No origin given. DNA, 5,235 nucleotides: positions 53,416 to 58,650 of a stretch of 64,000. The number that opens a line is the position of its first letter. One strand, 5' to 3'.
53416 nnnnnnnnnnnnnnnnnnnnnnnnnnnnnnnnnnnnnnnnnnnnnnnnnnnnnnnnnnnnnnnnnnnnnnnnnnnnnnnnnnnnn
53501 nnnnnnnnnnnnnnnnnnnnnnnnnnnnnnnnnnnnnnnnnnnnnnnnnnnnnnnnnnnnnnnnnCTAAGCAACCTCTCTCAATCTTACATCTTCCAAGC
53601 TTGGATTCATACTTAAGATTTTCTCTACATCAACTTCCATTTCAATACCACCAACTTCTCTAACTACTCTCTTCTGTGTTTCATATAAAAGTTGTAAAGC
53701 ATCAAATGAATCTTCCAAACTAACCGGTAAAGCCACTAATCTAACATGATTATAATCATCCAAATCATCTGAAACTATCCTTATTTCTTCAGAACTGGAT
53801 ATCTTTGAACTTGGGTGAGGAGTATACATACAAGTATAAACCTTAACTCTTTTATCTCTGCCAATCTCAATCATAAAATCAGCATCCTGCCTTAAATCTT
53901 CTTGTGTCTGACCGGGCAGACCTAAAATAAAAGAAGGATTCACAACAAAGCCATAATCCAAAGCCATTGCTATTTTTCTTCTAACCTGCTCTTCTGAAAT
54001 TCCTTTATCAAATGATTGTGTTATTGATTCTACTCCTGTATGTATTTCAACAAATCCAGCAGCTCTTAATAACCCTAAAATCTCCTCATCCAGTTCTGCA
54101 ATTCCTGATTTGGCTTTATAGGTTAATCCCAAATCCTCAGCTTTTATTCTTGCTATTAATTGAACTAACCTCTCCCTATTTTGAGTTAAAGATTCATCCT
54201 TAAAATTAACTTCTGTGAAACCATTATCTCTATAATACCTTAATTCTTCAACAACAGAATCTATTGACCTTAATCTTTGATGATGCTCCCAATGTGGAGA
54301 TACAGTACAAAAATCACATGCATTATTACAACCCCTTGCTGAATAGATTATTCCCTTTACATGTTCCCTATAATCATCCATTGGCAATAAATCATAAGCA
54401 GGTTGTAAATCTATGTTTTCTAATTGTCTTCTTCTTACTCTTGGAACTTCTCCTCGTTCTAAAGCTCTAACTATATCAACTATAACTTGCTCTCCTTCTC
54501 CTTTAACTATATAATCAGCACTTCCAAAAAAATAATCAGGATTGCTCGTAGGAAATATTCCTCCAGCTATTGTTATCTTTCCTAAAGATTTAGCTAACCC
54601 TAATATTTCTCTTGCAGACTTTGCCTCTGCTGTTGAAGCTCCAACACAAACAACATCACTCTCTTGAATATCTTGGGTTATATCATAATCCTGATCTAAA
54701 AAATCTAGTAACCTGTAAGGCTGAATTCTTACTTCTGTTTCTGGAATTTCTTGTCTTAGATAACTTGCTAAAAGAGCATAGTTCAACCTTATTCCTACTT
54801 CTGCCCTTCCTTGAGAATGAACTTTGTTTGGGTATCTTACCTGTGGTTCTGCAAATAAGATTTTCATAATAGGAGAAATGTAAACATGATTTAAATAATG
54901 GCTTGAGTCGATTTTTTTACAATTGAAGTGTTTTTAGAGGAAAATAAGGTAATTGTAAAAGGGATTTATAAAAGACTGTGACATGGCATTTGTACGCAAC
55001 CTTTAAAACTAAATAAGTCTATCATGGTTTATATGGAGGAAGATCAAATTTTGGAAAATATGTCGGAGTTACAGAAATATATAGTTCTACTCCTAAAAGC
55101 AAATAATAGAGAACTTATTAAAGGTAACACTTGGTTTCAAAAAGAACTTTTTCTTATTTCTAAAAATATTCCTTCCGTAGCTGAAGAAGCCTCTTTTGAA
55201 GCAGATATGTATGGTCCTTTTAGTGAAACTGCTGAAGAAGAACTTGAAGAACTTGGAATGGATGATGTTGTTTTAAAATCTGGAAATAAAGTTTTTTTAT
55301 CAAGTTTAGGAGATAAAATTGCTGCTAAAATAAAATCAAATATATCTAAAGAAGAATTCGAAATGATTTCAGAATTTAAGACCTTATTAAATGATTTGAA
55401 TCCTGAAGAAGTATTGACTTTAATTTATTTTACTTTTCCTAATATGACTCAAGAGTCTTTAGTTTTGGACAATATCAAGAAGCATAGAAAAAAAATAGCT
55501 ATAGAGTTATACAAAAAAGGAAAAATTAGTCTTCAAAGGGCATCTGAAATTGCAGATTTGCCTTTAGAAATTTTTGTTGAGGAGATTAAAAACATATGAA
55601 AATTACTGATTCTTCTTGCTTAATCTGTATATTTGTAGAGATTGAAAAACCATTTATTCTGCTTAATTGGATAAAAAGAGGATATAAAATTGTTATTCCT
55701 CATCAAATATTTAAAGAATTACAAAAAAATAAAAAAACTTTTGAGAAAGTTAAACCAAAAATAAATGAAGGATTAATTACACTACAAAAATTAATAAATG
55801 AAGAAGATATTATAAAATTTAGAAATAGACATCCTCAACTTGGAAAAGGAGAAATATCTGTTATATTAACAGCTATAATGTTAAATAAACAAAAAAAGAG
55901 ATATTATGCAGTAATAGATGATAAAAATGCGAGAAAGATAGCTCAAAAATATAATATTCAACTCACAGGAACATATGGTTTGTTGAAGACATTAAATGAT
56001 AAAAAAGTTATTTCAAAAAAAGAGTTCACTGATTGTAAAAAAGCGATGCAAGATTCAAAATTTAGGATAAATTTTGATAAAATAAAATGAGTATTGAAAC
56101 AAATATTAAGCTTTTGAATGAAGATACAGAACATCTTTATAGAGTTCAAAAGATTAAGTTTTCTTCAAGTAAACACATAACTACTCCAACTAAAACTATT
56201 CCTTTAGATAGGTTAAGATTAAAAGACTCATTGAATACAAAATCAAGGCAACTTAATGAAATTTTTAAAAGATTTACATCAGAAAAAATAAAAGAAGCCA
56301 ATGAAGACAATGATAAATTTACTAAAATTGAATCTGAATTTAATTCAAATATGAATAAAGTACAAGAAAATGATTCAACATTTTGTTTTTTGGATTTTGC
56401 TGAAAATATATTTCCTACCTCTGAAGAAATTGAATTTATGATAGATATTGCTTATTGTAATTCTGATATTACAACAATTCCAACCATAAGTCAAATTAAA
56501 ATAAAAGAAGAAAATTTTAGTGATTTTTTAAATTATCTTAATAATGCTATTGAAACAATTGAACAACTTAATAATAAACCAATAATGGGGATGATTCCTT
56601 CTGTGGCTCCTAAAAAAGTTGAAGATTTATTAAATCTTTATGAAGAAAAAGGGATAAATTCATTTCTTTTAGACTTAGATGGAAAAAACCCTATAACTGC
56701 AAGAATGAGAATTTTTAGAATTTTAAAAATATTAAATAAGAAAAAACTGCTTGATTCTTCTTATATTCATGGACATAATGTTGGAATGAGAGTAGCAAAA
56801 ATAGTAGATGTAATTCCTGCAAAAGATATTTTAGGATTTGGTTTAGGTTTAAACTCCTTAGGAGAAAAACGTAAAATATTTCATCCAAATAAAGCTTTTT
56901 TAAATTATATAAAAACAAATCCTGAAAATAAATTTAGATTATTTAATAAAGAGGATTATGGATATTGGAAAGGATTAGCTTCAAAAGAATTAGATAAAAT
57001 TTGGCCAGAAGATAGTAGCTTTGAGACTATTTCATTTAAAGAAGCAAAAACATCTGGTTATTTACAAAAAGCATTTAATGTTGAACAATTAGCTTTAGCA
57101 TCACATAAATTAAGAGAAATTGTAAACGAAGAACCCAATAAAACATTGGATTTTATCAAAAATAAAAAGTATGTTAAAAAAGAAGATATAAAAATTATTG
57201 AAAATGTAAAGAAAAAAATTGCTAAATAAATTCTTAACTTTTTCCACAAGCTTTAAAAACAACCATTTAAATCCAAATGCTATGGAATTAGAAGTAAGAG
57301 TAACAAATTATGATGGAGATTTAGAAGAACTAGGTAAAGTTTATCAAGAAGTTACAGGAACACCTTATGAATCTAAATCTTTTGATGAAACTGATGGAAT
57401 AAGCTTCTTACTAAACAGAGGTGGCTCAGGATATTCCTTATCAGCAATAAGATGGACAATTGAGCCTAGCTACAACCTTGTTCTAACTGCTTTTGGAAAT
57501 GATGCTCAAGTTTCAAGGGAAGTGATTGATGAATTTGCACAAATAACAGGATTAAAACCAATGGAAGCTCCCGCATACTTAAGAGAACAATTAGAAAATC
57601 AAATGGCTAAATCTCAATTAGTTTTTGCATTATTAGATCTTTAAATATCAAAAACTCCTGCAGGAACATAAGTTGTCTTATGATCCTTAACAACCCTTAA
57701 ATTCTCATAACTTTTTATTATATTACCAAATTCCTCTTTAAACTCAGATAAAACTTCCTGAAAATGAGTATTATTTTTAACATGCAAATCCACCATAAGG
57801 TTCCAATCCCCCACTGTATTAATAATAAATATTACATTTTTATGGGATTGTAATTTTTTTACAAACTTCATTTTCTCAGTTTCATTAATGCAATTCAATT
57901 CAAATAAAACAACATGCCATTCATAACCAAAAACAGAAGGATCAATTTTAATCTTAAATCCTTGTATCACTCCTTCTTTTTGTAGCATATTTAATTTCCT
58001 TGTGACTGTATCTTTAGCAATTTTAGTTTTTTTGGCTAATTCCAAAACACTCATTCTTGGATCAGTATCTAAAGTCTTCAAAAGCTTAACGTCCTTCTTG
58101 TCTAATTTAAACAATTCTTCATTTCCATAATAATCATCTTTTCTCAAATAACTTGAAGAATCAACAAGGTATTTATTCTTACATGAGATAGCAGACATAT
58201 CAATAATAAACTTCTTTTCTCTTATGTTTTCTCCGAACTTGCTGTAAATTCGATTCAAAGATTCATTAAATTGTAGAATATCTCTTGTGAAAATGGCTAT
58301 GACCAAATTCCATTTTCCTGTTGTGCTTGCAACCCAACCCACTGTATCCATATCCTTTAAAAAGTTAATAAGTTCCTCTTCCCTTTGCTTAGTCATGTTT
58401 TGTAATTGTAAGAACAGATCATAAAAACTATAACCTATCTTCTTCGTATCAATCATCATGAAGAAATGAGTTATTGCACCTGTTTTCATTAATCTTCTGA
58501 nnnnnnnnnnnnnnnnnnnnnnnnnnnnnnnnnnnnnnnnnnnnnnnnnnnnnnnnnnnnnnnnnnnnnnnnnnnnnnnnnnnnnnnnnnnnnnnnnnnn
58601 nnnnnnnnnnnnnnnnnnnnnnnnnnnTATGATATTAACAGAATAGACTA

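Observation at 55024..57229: Three-gene overlapping operon: Panacea-domain protein, PIN-like nuclease and a 380-aa unknown. Candidate toxin-antitoxin or defence island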

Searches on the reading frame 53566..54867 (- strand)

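Call 10: search_protein_families(library=pfam, proteins=[window:53566-54867:-], max_evalue=0.1)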
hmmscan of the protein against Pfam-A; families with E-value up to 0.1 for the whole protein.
window:53566-54867:- (433 aa): 3 families
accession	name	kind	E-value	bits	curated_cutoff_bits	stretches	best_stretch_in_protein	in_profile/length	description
PF04055.27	Radical_SAM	-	3.4e-19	70.1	29.5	1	176-331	3-165/166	Radical SAM superfamily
PF02310.24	B12-binding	-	1.4e-08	35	32.1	1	30-132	17-120/121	B12 binding domain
PF19864.5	Radical_SAM_N2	-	0.0056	16.6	29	1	98-148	88-137/151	Radical SAM proteins, N-terminal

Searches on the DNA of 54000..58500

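Call 85: search_rna_families(source=window, start=54000, end=58500, threshold=gathering)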
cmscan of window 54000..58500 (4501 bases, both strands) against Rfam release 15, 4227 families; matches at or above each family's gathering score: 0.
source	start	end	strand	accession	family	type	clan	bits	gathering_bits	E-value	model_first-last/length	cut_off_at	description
